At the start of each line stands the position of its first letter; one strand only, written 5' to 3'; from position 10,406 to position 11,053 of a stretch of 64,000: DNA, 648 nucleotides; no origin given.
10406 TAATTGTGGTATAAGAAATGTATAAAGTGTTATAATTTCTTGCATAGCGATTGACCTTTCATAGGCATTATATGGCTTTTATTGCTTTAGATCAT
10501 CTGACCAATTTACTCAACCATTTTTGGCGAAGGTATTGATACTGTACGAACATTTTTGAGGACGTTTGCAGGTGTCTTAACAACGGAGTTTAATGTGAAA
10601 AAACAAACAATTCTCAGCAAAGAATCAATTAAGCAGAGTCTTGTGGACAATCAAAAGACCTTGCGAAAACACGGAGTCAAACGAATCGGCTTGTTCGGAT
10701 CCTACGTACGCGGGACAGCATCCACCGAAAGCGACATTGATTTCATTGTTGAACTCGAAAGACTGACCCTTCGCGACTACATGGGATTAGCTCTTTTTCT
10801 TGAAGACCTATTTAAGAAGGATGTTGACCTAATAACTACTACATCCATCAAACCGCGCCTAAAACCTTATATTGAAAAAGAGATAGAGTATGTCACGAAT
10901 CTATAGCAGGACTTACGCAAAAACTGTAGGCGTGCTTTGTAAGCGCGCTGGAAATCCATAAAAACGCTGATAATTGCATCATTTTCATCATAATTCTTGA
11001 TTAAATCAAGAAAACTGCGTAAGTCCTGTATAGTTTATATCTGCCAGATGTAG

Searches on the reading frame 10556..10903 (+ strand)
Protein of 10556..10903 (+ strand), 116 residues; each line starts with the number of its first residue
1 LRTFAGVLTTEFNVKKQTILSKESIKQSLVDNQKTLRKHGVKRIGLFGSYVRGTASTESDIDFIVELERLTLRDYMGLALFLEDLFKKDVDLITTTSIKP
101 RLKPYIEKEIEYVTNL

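Call 66: search_protein_families(library=padloc, proteins=[window:10556-10903:+], max_evalue=0.001)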
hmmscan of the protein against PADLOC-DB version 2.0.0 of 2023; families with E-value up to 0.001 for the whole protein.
window:10556-10903:+ (116 aa): 6 families
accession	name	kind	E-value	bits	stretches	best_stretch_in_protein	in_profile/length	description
PDLC04906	PDC-S09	-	2e-30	103.1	1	21-113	3-98/98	-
PDLC04904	PDC-S09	-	2.7e-23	80.2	1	22-113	6-98/104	-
PDLC04902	PDC-S09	-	2.3e-19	67.5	1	25-111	5-93/97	-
PDLC04905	PDC-S09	-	1.6e-18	64.9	1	24-111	4-92/101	-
PDLC04903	PDC-S09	-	6.3e-08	30.9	1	23-69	8-54/108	-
PDLC04907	PDC-S09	-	1.6e-05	23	1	34-99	20-83/114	-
